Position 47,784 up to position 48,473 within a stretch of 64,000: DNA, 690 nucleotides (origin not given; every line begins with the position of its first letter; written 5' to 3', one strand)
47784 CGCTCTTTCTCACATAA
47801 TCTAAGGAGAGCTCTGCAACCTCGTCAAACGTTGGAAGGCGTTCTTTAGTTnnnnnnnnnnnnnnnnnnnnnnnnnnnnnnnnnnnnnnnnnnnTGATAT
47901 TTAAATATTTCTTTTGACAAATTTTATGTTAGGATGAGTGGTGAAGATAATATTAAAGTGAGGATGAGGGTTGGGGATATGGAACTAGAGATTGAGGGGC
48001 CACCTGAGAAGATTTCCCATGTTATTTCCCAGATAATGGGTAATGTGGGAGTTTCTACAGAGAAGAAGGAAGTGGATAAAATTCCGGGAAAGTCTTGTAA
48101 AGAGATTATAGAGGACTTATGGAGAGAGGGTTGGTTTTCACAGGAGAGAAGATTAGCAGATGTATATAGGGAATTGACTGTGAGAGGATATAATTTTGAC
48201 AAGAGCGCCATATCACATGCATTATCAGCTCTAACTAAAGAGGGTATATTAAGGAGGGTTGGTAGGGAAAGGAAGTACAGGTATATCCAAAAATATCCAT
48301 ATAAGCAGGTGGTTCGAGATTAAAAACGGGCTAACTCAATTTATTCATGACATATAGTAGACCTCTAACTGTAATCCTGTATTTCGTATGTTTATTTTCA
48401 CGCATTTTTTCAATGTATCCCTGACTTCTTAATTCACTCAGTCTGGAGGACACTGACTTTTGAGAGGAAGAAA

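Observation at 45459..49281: Candidate five-gene module: NurA-like nuclease, HerA-like ATPase and three paralogous small wHTH proteins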

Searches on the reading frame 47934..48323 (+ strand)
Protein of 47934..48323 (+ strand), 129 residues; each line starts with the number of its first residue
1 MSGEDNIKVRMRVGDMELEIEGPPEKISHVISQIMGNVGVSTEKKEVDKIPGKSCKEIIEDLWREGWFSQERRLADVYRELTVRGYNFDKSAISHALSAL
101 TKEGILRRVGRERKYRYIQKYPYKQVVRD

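Call 3: search_protein_families(library=pfam, proteins=[window:47934-48323:+], max_evalue=1)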
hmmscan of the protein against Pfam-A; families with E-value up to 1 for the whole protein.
window:47934-48323:+ (129 aa): 8 families
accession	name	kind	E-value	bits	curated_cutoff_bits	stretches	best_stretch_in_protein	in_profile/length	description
PF21100.3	MCM_C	-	1e-05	25.7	27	1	73-116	20-62/64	MCM protein C-terminal winged helix-turn-helix domain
PF13463.12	HTH_27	-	0.011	16.5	22.2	1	86-117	28-62/68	Winged helix DNA-binding domain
PF13338.12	AbiEi_4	-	0.037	14.6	25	0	96-111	28-43/49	Transcriptional regulator, AbiEi antitoxin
PF03965.22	Penicillinase_R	-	0.053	14.3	22.6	1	57-125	7-70/115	Penicillinase repressor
PF04079.22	SMC_ScpB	-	0.066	13.2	27.4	1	43-75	99-131/160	Segregation and condensation complex subunit ScpB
PF11426.13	Tn7_TnsC_Int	-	0.068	13.6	24.3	1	68-93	18-43/47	Tn7 transposition regulator TnsC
PF02334.22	RTP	-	0.1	13.5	26.7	1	74-116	29-71/113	Replication terminator protein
PF08461.16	HTH_12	-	0.19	12.1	21.4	1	79-112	21-54/66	Ribonuclease R winged-helix domain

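Call 4: search_protein_families(library=ncbifam, proteins=[window:47934-48323:+], max_evalue=1)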
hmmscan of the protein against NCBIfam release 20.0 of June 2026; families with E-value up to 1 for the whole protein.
window:47934-48323:+ (129 aa): 2 families
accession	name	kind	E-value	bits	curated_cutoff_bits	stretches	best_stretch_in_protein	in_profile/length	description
NF033788.1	HTH_metalloreg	subfamily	0.021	14.6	55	1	86-116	35-67/77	metalloregulator ArsR/SmtB family transcription factor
NF041890.1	hdrC_Methbact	equivalog_domain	0.046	13.3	270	1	44-111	123-189/192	ferredoxin:CoB-CoM heterodisulfide reductase subunit HdrC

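Call 5: search_protein_families(library=padloc, proteins=[window:47934-48323:+], max_evalue=1)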
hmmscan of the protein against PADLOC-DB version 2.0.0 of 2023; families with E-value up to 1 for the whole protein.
window:47934-48323:+ (129 aa): 4 families
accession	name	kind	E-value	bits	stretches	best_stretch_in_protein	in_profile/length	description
PDLC01438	Csa3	-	0.0072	14.4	1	34-117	141-201/305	"CAS-I,CAS-II,CAS-III,CAS-IV,CAS-V,CAS-VI; associated_signaling"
PDLC01720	Csa3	-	0.012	14.2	1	78-118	45-86/118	Csa3_1_CAS-I-II-III-IV-V-VI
PDLC02235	AbiEi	-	0.016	12.8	1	74-127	23-72/240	AbiEi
PDLC02226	AbiEi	-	0.028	12.3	1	89-111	30-52/202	AbiEi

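Call 10: find_homologous_proteins(query=window:47934-48323:+, max_evalue=0.01)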
Query window:47934-48323:+ (129 aa): 10 proteins with E <= 0.01 among 39 candidates.
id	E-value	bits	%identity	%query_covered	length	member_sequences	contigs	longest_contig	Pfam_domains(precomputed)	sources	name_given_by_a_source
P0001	3.7e-79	281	100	100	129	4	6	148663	-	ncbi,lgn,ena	-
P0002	1.4e-70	253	88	100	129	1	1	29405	-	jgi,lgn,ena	-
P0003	2.9e-69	249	86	100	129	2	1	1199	-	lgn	-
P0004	8.6e-65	234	81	100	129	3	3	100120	-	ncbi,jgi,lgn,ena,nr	ncbi:TPA: hypothetical protein EYP83_04605 [Candidatus Geothermarchaeota archaeon]|nr:hypothetical p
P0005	2.6e-62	226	78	100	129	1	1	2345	-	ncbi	-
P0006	2.6e-50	187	64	99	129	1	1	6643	-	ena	-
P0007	1.4e-48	182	61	100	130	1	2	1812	-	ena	-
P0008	2.2e-44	168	59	99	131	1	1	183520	-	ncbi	-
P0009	3.2e-43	165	56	99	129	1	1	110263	-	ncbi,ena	-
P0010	2.2e-26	110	48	90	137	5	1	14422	-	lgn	-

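Call 13: find_encoding_contigs(protein=P0008, flank=8000, max_places=3)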
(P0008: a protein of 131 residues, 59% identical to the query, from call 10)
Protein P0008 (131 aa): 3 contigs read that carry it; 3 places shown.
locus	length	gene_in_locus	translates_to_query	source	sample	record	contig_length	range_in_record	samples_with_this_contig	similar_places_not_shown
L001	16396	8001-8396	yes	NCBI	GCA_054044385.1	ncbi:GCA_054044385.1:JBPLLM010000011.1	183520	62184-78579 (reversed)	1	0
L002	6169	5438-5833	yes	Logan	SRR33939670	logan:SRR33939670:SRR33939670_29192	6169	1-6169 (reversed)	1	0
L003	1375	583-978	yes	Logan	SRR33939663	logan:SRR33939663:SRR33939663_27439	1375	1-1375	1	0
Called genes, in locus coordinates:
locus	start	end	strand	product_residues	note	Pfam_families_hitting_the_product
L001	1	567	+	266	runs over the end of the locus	PF00491:Arginase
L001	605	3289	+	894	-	PF03104:DNA_pol_B_exo1, PF13482:RNase_H_2 (weak), PF00136:DNA_pol_B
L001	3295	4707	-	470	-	PF00587:tRNA-synt_2b, PF03129:HGTP_anticodon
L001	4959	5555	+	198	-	PF01066:CDP-OH_P_transf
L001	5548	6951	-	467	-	PF01935:DUF87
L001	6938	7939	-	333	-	PF09376:NurA (faint)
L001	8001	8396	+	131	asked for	-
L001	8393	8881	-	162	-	-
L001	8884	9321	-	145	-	PF03965:Penicillinase_R (weak)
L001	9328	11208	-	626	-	PF02934:GatB_N, PF02938:GAD (weak), PF02637:GatB_Yqey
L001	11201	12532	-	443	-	PF18195:GatD_N, PF00710:Asparaginase, PF17763:Asparaginase_C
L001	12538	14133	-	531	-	PF23613:ELP3_N, PF04055:Radical_SAM, PF16199:Radical_SAM_C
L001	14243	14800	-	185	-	PF03358:FMN_red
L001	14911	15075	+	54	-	PF04758:Ribosomal_S30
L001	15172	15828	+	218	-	-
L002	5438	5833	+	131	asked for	-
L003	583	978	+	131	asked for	-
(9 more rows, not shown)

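Call 14: find_encoding_contigs(protein=P0009, flank=8000, max_places=3)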
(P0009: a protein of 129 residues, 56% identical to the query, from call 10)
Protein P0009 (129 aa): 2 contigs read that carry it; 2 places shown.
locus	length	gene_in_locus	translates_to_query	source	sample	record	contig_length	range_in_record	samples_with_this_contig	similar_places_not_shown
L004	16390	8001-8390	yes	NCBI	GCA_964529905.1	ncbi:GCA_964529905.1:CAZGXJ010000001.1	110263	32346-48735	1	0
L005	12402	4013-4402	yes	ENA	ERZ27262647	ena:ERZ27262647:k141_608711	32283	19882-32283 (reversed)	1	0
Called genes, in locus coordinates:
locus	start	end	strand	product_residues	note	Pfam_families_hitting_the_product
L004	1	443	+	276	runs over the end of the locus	PF00491:Arginase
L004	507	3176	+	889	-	PF03104:DNA_pol_B_exo1, PF10108:DNA_pol_B_exo2 (weak), PF13482:RNase_H_2 (weak), PF00136:DNA_pol_B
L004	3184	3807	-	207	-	PF00587:tRNA-synt_2b (weak), PF03129:HGTP_anticodon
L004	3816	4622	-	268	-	-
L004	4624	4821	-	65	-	-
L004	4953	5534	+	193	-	PF01066:CDP-OH_P_transf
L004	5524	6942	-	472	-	PF01935:DUF87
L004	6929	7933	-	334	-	-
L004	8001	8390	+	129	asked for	-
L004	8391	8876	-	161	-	-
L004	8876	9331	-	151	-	PF03965:Penicillinase_R (weak)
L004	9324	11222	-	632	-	PF02934:GatB_N, PF02938:GAD, PF02637:GatB_Yqey (weak)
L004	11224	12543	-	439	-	PF18195:GatD_N, PF00710:Asparaginase, PF17763:Asparaginase_C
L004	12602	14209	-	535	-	PF23613:ELP3_N (weak), PF04055:Radical_SAM, PF16199:Radical_SAM_C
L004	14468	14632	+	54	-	PF04758:Ribosomal_S30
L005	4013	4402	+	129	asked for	-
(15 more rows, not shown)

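Call 15: find_encoding_contigs(protein=P0010, flank=8000, max_places=3)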
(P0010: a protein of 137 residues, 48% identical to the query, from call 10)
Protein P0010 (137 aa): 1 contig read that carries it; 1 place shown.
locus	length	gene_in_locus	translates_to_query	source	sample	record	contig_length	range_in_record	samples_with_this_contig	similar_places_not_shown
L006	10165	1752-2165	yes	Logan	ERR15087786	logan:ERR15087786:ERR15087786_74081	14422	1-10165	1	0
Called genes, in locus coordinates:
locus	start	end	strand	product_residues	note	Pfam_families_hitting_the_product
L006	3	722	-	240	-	?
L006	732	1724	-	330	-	PF09376:NurA (faint)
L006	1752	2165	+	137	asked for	-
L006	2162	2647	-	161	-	-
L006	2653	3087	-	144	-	-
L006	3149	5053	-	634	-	PF02934:GatB_N, PF02938:GAD, PF02637:GatB_Yqey, PF09424:YqeY (weak)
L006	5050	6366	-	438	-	PF18195:GatD_N, PF00710:Asparaginase, PF17763:Asparaginase_C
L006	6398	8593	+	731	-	PF08351:TmcA_N, PF05127:NAT10_TcmA_helicase, PF13718:GNAT_acetyltr_2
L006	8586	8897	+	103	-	PF04266:ASCH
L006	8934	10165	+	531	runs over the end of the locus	PF23613:ELP3_N, PF04055:Radical_SAM, PF16199:Radical_SAM_C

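Call 36: find_homologous_proteins(query=A3, max_evalue=0.001)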
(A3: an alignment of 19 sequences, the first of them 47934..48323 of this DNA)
Query A3 (19 sequences) (129 aa, profile of the alignment): 1764 proteins with E <= 0.001 among 4533 candidates; the best 120 are listed.
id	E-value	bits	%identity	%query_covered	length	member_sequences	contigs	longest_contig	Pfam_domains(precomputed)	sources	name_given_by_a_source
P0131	2.0e-53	198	42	91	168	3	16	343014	-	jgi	jgi:hypothetical protein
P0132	3.8e-53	197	45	94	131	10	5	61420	-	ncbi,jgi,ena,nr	ncbi:MAG: hypothetical protein ACP5LF_02065 [Nitrososphaeria archaeon]|nr:hypothetical protein [Cone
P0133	5.8e-53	196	43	94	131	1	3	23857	-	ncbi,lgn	-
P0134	7.2e-53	196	44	95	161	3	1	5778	-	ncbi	-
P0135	1.0e-52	196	41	95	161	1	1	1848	-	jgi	jgi:hypothetical protein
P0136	1.1e-52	195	43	95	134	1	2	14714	-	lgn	-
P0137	1.8e-52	195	40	95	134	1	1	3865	-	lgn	-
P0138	2.8e-52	194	41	95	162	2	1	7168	-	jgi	-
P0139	2.9e-52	194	44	95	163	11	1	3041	-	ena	-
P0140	3.0e-52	194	35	91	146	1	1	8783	-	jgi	jgi:hypothetical protein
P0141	3.5e-52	194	43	95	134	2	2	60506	-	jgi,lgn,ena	-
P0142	4.6e-52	193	41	95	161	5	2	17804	-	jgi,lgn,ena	-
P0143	4.6e-52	193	45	91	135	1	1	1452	-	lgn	-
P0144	5.8e-52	193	42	91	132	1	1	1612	-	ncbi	-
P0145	6.2e-52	193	40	98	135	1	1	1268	-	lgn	-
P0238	1.9e-50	188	49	55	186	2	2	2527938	-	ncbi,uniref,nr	ncbi:hypothetical protein NVIE_013310 [Nitrososphaera viennensis EN76]|uniref:Uncharacterized protei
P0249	2.4e-50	188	30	95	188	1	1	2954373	-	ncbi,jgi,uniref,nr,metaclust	ncbi:hypothetical protein NTE_02726 [Candidatus Nitrososphaera evergladensis SR1]|jgi:hypothetical p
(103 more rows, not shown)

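Call 38: find_encoding_contigs(protein=P0238, flank=10000, max_places=1)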
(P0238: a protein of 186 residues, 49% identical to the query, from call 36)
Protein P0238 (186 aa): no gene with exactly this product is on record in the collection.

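Call 40: find_encoding_contigs(protein=P0249, flank=10000, max_places=1)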
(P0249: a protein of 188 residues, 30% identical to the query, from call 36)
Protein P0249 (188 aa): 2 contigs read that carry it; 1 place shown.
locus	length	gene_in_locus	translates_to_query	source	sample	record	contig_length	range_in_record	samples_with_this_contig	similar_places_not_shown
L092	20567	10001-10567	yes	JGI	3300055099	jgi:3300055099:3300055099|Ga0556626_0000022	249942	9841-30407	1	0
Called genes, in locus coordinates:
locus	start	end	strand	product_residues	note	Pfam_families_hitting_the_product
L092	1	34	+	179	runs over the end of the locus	PF05916:Sld5 (weak)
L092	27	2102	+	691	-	PF14551:MCM_N, PF17207:MCM_OB, PF00493:MCM, PF01078:Mg_chelatase (faint), PF07728:AAA_5 (weak), PF17855:MCM_lid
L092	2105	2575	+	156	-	-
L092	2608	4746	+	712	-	PF00270:DEAD, PF04851:ResIII (weak), PF22527:DEXQc_Suv3 (weak), PF00271:Helicase_C, PF21280:Helicase_dom4_arc, PF14520:HHH_5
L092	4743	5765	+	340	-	PF00953:Glycos_transf_4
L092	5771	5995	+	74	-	-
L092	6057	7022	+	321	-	PF00932:LTD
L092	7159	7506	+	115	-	PF00543:P-II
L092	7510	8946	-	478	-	PF01935:DUF87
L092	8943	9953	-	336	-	PF09376:NurA (weak)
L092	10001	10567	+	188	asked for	-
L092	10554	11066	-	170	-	-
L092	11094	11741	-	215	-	PF02517:Rce1-like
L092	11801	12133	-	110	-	-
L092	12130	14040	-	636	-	PF02934:GatB_N, PF02938:GAD, PF02637:GatB_Yqey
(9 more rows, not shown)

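Call 46: predict_structure(alignment_id=A4)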
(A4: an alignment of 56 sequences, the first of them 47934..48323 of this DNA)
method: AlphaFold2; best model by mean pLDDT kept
length: 129 residues; sequences in the alignment: 56
mean_pLDDT: 63.9   pTM: 0.44
mean pLDDT of the five models: 63.9, 62.5, 62.2, 60.2, 56.4
residues with pLDDT >= 90: 0; 70-90: 60; 50-70: 43; < 50: 26
segments of 3 or more residues with pLDDT < 50: 1-4, 36-49, 124-129
pLDDT, mean of each block of 10 residues (from residue 1): 49 58 57 51 40 71 76 80 79 81 74 66 46
secondary structure, 60 per line:
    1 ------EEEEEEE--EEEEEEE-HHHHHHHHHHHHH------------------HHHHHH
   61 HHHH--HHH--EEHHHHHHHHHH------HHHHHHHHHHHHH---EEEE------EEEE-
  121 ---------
elements in order: E7-13 E16-22 H24-36 H55-64 H74-83 H90-102 E106-109 E116-119

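Call 48: search_solved_structures(query=A4, max_evalue=5)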
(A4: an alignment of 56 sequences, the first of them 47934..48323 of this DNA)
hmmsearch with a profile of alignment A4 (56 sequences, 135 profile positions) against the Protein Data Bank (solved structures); distinct sequences matched with E-value up to 5: 6.
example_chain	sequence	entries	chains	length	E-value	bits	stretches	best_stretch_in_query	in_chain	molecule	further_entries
7bqq_A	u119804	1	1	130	0.099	15.7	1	25-80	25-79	Gogy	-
4y66_B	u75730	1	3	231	0.13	15.4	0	79-117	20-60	Putative tbpip family protein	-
6mrr_A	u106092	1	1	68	0.18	14.8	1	6-42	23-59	Foldit1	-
3zta_A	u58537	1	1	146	0.44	13.6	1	23-95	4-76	ANTI-SIGMA-FACTOR ANTAGONIST (STAS) DOMAIN PROTEIN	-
7yx0_A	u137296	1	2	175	0.73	12.9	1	42-93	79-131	Putative regulatory protein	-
9ukw_A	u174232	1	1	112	0.99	12.5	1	7-56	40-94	A339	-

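Call 59: fold_search(model_id=the predicted structure, library=pdb)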
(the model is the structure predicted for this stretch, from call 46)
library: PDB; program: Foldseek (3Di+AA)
matches with E <= 10: 1112; with E <= 0.001: 0
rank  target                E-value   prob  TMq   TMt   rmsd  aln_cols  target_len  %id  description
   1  2mh2_MODEL_1_A        9.0e-03  1.00  0.43  0.81   1.9        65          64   22  Structural insights into the DNA recognition and protein interaction domains reveal fundamental homologous DNA (released 2014-04-16)
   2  2eth_A                1.0e-02  0.99  0.41  0.37  10.8       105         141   15  Crystal structure of a marr-like transcriptional regulator (tm0816) from thermotoga maritima at 2.50 A resolution (released 2005-11-08)
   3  5nhk_B                1.5e-02  1.00  0.47  0.46   8.1        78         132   18  Structure of Ferric uptake regulator from francisella tularensis with Iron (released 2018-05-16)
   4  4lmy_A                1.9e-02  1.00  0.44  0.38  11.5        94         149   14  Structure of GAS PerR-Zn-Zn (released 2014-04-02)
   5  6pcp_C                2.3e-02  0.99  0.40  0.38   8.8       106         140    9  Mechanism for regulation of DNA binding of Bordetella bronchiseptica BpsR by 6-hydroxynicotinic acid (released 2019-11-06)
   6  5nhk_A                2.6e-02  1.00  0.48  0.47   8.0        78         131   18  Structure of Ferric uptake regulator from francisella tularensis with Iron (released 2018-05-16)
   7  4lmy_B                2.6e-02  1.00  0.43  0.36  11.5        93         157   14  Structure of GAS PerR-Zn-Zn (released 2014-04-02)
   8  9ire_A                2.7e-02  0.99  0.42  0.37  12.4       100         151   15  CRYSTAL STRUCTURE OF Bacillus cereus FERRIC UPTAKE REGULATOR (released 2025-07-23)
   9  4i7h_B                3.5e-02  1.00  0.42  0.37  11.5        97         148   11  Structural basis for peroxide sensing and gene regulation by PerR from Streptococcus pyogenes (released 2013-05-08)
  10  1r1u_C                3.5e-02  0.99  0.40  0.51  13.0       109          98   15  Crystal structure of the metal-sensing transcriptional repressor CzrA from Staphylococcus aureus in the apo-form (released 2004-05-18)
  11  6o8k                  3.5e-02  0.98  0.38  0.51  13.0       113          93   14  Crystal Structure of apo and reduced Sulfide-responsive transcriptional repressor (SqrR) from Rhodobacter capsulatus. (released 2020-04-01)
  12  4i7h_A                4.0e-02  1.00  0.42  0.37  11.4        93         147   14  Structural basis for peroxide sensing and gene regulation by PerR from Streptococcus pyogenes (released 2013-05-08)
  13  1r1u_A                4.0e-02  0.98  0.39  0.51  12.9       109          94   15  Crystal structure of the metal-sensing transcriptional repressor CzrA from Staphylococcus aureus in the apo-form (released 2004-05-18)
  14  8xu8_SK               4.0e-02  0.96  0.38  0.46  16.3       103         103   14  State 2c(S2c) of yeast 80S ribosome bound to compact eEF2 and 2 tRNAs during peptidyl transferation (released 2024-12-11)
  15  5nbc_A                4.2e-02  1.00  0.48  0.47   6.3        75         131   16  Structure of Prokaryotic Transcription Factors (released 2018-05-16)
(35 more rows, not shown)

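Call 73: search_protein_families(library=phrogs, proteins=[window:47934-48323:+], max_evalue=0.01)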
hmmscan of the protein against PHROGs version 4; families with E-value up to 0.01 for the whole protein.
window:47934-48323:+ (129 aa): 0 families

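Call 89: search_protein_representatives(alignment_id=A4)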
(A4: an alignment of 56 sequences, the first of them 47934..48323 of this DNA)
Query: 56 sequences, 135 profile positions. Proteins with E-value up to 0.001 (for the whole library): 940; up to 1e-10: 123; up to 1e-30: 29. The best 150 are listed.
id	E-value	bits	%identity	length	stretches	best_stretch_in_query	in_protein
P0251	2.4e-54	199.0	-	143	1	1-133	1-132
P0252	3.0e-53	195.5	-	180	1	4-131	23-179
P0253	1.9e-49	183.1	-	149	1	1-130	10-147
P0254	7.2e-49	181.3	-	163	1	3-131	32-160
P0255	2.8e-48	179.4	-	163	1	4-133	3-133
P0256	2.4e-44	166.7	-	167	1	5-131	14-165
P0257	8.0e-44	165.0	-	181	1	3-130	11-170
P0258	1.5e-43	164.1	-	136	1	9-132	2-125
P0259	2.7e-43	163.2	-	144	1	14-131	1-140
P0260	2.5e-42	160.1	-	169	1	2-132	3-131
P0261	6.5e-42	158.8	-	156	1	17-130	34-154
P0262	3.2e-40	153.3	-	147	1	4-130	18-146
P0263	1.2e-38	148.2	-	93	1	50-131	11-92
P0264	1.8e-38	147.6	-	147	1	30-130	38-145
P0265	1.5e-37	144.7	-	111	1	32-131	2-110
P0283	1.1e-29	119.2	-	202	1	3-131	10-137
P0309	3.2e-20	88.5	-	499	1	50-132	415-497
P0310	8.6e-20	87.2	-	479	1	35-131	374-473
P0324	3.8e-16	75.3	-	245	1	53-125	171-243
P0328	6.1e-15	71.5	-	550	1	49-130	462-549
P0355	3.9e-12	62.4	-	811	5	48-96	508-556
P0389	4.9e-10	55.6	-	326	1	56-132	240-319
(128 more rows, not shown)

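Call 90: search_protein_families(library=pfam, proteins=[P0309, P0310, P0328, P0355, P0324, P0389, P0283], max_evalue=0.001)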
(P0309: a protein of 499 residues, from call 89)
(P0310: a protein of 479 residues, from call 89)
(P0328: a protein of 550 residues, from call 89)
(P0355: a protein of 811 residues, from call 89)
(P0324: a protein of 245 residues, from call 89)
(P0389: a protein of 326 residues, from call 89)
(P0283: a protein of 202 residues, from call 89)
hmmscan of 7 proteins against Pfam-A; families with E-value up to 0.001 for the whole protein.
P0309 (499 aa): 1 family
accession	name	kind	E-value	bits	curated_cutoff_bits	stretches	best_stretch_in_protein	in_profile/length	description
PF01935.23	DUF87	-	0.00084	19.9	23.2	1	28-68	29-75/220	Helicase HerA, central domain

P0310 (479 aa): 1 family
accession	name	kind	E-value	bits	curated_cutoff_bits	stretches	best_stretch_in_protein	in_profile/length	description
PF01935.23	DUF87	-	9.6e-10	39.4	23.2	1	2-68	2-73/220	Helicase HerA, central domain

P0328 (550 aa): 0 families

P0355 (811 aa): 0 families

P0324 (245 aa): 0 families

P0389 (326 aa): 0 families

P0283 (202 aa): 0 families
